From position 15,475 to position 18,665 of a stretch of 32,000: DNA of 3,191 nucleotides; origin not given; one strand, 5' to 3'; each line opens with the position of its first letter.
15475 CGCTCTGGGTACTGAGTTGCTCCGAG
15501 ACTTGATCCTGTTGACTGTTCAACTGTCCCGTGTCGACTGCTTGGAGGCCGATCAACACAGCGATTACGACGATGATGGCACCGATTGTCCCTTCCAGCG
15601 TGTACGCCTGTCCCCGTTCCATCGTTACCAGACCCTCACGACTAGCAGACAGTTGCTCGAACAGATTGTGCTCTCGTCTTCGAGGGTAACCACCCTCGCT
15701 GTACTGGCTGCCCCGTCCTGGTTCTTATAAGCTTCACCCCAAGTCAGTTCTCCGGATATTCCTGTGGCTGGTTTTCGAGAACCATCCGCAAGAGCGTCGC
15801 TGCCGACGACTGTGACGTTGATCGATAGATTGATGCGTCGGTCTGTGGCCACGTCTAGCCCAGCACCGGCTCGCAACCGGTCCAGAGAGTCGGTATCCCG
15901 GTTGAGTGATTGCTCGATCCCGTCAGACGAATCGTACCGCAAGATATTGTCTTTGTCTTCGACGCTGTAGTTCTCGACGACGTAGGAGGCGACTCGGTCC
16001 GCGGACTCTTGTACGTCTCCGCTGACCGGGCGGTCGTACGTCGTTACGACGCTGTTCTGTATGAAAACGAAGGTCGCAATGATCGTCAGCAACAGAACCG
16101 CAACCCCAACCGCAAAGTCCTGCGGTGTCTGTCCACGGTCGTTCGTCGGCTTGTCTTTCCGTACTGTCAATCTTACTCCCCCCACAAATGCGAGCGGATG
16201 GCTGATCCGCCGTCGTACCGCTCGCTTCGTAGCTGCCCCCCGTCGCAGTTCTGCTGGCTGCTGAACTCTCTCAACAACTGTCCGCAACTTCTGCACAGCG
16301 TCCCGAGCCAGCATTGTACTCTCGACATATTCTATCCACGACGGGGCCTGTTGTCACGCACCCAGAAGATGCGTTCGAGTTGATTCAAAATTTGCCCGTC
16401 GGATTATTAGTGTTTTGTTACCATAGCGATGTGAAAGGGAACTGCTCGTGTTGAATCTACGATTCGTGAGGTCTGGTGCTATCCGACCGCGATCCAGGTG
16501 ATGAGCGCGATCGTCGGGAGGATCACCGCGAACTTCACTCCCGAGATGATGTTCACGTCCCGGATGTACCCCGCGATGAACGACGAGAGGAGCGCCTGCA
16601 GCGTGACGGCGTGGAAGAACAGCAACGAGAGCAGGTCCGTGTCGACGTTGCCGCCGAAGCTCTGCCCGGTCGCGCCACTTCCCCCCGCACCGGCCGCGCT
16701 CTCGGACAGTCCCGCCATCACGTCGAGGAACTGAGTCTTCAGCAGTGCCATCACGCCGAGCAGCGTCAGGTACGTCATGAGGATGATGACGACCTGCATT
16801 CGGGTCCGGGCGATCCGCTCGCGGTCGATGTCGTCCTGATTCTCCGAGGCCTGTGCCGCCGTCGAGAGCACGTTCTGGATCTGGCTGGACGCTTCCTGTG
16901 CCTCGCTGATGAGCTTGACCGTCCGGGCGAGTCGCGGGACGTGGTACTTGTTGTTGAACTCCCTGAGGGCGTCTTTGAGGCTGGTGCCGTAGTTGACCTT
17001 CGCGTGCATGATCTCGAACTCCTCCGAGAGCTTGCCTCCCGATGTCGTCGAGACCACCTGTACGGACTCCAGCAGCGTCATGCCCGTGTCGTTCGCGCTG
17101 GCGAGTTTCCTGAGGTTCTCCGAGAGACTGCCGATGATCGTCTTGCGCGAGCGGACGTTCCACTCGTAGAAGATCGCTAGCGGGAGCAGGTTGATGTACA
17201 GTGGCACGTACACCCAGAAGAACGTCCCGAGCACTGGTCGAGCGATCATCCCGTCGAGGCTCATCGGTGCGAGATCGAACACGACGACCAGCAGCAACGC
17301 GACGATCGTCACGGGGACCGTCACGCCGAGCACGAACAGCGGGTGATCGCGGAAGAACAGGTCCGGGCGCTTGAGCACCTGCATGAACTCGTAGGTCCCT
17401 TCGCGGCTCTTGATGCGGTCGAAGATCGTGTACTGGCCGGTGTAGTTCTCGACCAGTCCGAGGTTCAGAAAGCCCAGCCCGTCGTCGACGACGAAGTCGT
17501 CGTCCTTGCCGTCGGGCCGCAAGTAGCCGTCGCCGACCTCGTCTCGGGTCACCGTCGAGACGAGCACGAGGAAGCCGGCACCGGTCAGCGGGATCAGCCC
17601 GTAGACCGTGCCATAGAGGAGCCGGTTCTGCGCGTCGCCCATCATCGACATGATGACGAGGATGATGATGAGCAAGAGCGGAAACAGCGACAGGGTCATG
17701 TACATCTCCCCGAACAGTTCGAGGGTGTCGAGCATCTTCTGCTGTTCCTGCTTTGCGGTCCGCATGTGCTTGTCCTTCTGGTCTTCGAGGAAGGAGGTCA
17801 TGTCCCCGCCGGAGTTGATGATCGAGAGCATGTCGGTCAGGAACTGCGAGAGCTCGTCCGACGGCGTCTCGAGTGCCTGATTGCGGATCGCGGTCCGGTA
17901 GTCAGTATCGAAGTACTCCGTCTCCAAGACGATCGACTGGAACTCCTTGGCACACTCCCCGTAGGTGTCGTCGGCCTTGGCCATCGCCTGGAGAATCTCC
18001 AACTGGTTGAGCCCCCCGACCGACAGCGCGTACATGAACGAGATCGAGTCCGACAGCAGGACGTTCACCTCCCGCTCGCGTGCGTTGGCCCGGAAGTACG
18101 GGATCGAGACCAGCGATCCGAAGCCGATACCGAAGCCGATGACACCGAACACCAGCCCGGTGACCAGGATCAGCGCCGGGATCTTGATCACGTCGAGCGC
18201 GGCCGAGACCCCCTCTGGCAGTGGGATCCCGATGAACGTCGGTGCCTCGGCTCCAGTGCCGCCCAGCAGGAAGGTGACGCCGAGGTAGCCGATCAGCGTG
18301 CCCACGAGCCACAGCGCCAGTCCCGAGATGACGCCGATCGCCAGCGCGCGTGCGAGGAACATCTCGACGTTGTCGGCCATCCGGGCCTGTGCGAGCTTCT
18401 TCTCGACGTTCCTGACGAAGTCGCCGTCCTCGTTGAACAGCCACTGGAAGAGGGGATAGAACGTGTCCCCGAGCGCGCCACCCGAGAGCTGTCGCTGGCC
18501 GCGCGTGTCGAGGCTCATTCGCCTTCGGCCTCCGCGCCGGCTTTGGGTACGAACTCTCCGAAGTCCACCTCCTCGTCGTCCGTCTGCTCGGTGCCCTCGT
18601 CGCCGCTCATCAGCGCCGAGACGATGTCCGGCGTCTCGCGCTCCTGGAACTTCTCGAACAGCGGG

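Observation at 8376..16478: About 8.1 kb low-GC block carrying cassette 2, wedged between tRNA-Ala and pilC with no integrase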

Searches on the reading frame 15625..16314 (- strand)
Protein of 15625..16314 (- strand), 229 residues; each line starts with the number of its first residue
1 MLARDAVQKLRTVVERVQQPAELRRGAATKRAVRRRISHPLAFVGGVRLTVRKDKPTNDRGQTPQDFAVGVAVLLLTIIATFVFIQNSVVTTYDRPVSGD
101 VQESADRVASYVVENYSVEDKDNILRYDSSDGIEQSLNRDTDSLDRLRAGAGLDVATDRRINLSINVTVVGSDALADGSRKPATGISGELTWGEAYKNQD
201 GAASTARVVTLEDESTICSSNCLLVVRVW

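Call 6: search_protein_families(library=pfam, proteins=[window:15625-16314:-], max_evalue=0.01)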
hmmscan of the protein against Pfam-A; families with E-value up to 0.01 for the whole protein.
window:15625-16314:- (229 aa): 1 family
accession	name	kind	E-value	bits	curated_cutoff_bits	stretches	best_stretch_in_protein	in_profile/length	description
PF23958.1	DUF7287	-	2.4e-34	119.6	27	1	58-229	1-157/157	Family of unknown function (DUF7287)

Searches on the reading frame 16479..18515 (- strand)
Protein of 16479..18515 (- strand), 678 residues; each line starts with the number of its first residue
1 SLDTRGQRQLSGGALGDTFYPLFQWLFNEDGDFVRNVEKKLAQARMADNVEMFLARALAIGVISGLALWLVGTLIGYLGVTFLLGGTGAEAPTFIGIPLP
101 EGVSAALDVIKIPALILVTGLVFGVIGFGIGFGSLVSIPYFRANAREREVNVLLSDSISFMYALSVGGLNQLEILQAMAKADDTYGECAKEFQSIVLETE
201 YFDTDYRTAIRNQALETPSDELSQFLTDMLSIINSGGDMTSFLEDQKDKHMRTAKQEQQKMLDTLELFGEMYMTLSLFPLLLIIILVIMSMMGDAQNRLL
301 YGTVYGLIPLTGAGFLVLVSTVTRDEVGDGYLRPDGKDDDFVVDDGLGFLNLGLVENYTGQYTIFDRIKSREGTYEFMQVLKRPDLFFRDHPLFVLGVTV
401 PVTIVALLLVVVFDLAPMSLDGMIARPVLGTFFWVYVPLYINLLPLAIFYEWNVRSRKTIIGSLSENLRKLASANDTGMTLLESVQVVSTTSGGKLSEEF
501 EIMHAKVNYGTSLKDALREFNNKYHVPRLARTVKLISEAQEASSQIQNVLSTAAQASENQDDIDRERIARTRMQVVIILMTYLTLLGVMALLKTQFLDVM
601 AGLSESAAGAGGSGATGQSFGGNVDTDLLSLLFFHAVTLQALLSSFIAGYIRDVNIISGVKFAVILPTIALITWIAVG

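Call 6: search_protein_families(library=pfam, proteins=[window:16479-18515:-], max_evalue=0.01)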
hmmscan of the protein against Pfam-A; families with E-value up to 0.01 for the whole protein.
window:16479-18515:- (678 aa): 1 family
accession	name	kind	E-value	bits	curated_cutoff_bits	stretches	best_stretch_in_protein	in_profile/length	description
PF00482.28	T2SSF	-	5.9e-26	91.3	25.2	2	468-591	2-122/125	Type II secretion system (T2SS), protein F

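Call 11: find_related_loci(query=window:16479-18515:-, collection=genome_contigs, flank=10000)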
Query window:16479-18515:- (678 aa) in genome_contigs; peptide patterns used: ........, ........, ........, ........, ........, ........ (x = any residue, [..] = any of these).
223 stretches matched a pattern; 193 encode a relative of the query (tblastn E <= 1e-3); the best 80 are kept; 80 distinct loci.
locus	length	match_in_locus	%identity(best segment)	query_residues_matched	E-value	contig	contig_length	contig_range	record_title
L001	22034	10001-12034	100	1-678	0e+0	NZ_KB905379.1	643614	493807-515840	Halomicrobium katesii DSM 19301 HalkaDRAFT_scaffold2.2, whole genome shotgun sequence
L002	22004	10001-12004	90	9-678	0e+0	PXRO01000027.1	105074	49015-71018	MAG: Halobacteriales archaeon QS_4_62_28 qs_4_scaffold_24, whole genome shotgun sequence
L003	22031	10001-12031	82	1-678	0e+0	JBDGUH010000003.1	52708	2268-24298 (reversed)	MAG: Haloarculaceae archaeon isolate DAL-WCL_35_76C4R c_000000000275, whole genome shotgun sequence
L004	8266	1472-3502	78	1-678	0e+0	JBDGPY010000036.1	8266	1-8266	MAG: Haloarcula sp. isolate DAL-9Gt_49m_66C1R c_000000004948, whole genome shotgun sequence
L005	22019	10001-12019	81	1-678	0e+0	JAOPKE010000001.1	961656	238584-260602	Halobacteria archaeon HArc-gm2 NODE_1, whole genome shotgun sequence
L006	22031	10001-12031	79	1-678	0e+0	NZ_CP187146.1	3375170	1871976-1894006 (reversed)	Haloarcula salina strain MBLA0135 chromosome, complete genome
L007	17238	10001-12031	79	1-678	0e+0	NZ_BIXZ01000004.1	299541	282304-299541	Haloarcula mannanilytica strain MD-130 sequence04, whole genome shotgun sequence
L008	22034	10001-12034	80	1-678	0e+0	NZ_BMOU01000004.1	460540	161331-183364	Haloarcula pellucida strain JCM 17820 sequence04, whole genome shotgun sequence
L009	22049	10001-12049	76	1-678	0e+0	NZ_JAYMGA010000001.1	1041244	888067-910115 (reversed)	Haloarcula sediminis strain CK38 CKN38_ctg001, whole genome shotgun sequence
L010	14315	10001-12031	79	1-678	0e+0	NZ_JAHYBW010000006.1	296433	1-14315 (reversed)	Haloarcula sp. 1CSR25-25 NODE_6_length_296433_cov_62.936697, whole genome shotgun sequence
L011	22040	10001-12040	76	1-678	0e+0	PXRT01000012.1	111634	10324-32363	MAG: Halobacteriales archaeon QS_6_64_34 qs_6_scaffold_36, whole genome shotgun sequence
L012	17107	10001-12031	79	1-678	0e+0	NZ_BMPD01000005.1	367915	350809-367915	Haloarcula sebkhae strain JCM 19018 sequence05, whole genome shotgun sequence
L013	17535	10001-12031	79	1-678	0e+0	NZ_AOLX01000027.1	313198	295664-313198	Haloarcula argentinensis DSM 12282 contig_27, whole genome shotgun sequence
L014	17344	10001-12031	79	1-678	0e+0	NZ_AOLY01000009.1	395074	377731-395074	Haloarcula japonica DSM 6131 contig_9, whole genome shotgun sequence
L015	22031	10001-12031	79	1-678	0e+0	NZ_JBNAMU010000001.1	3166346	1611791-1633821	Haloarcula amylolytica strain MBLA0133 contig.1.cir, whole genome shotgun sequence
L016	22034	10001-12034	80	1-678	0e+0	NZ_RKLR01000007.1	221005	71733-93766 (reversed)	Haloarcula rubra strain F13 NODE_7_length_221005_cov_36.569441, whole genome shotgun sequence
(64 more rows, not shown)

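Call 41: search_protein_families(library=pfam, proteins=[L001:20416-21423:-, L001:21611-22018:-, L002:12532-13200:+, L002:13190-13675:+, L008:17401-19218:-, L008:12328-13452:+, L008:16618-17304:-, L008:14276-14956:-, L016:12214-13458:+], max_evalue=0.01)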
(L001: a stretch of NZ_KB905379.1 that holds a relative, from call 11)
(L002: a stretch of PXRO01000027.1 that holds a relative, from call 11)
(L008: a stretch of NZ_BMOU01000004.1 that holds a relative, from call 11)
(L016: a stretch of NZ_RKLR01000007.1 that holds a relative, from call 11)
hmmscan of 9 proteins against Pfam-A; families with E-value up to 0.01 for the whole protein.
L001:20416-21423:- (335 aa): 4 families
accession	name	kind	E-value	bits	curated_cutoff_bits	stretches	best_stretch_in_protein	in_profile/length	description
PF00589.27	Phage_integrase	-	1.2e-11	45.2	27.1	1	119-303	3-152/172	Phage integrase family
PF02899.23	Phage_int_SAM_1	-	2.5e-07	31.3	22.3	1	21-88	11-78/83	Phage integrase, N-terminal SAM-like domain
PF13495.12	Phage_int_SAM_4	-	0.0031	18.3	27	0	19-85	9-74/85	Phage integrase, N-terminal SAM-like domain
PF13102.12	Phage_int_SAM_5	-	0.0077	17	22.3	0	14-87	7-80/98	Phage integrase SAM-like domain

L001:21611-22018:- (135 aa): 0 families

L002:12532-13200:+ (222 aa): 8 families
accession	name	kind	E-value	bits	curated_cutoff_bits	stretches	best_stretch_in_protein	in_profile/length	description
PF01909.29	NTP_transf_2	-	1.2e-09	38.9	21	1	108-161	2-47/93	Nucleotidyltransferase domain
PF18765.7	Polbeta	-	1.6e-06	28.6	26.9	1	122-153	14-45/93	Polymerase beta, Nucleotidyltransferase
PF25212.1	HVO_A0114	-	3e-05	24.2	27.6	1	43-85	38-80/84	HVO_A0114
PF01978.25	TrmB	-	0.0023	18.2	25.6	0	40-84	21-65/68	Sugar-specific transcriptional regulator TrmB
PF22600.2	MTPAP-like_central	-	0.0029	18.1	27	1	111-167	29-85/139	Poly(A) RNA polymerase, mitochondrial-like, central palm domain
PF13545.12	HTH_Crp_2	-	0.0036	17.7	27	0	42-89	23-67/70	Crp-like helix-turn-helix domain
PF12802.13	MarR_2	-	0.0039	17.8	27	0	34-75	14-54/61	MarR family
PF03965.22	Penicillinase_R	-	0.0089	16.8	22.6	0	46-84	26-65/115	Penicillinase repressor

L002:13190-13675:+ (161 aa): 0 families

L008:17401-19218:- (605 aa): 1 family
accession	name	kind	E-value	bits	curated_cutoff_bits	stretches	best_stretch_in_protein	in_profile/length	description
PF23343.2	REP_ORF2-G2P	-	0.0031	18.2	27.8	0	306-355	36-77/99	Replication-associated protein ORF2/G2P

L008:12328-13452:+ (374 aa): 2 families
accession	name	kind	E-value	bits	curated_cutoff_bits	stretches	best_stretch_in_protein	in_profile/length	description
PF00753.33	Lactamase_B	-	1.9e-12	48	22.7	1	83-271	8-196/196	Metallo-beta-lactamase superfamily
PF12706.13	Lactamase_B_2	-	5e-06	26.7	27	1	93-181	3-95/200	Beta-lactamase superfamily domain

L008:16618-17304:- (228 aa): 2 families
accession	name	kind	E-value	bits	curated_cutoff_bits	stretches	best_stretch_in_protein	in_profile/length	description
PF10800.13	DUF2528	-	0.0081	17.1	22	0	69-141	7-79/104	Protein of unknown function (DUF2528)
PF23757.1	TPR_HPS5_insect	-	0.0095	16.2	27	0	177-223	25-73/184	Insect HPS5 TPR domain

L008:14276-14956:- (226 aa): 0 families

L016:12214-13458:+ (414 aa): 2 families
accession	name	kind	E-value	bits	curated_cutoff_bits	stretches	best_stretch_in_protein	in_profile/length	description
PF00753.33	Lactamase_B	-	1.2e-12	48.7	22.7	1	93-305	8-196/196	Metallo-beta-lactamase superfamily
PF12706.13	Lactamase_B_2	-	9.7e-06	25.8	27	1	103-190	3-95/200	Beta-lactamase superfamily domain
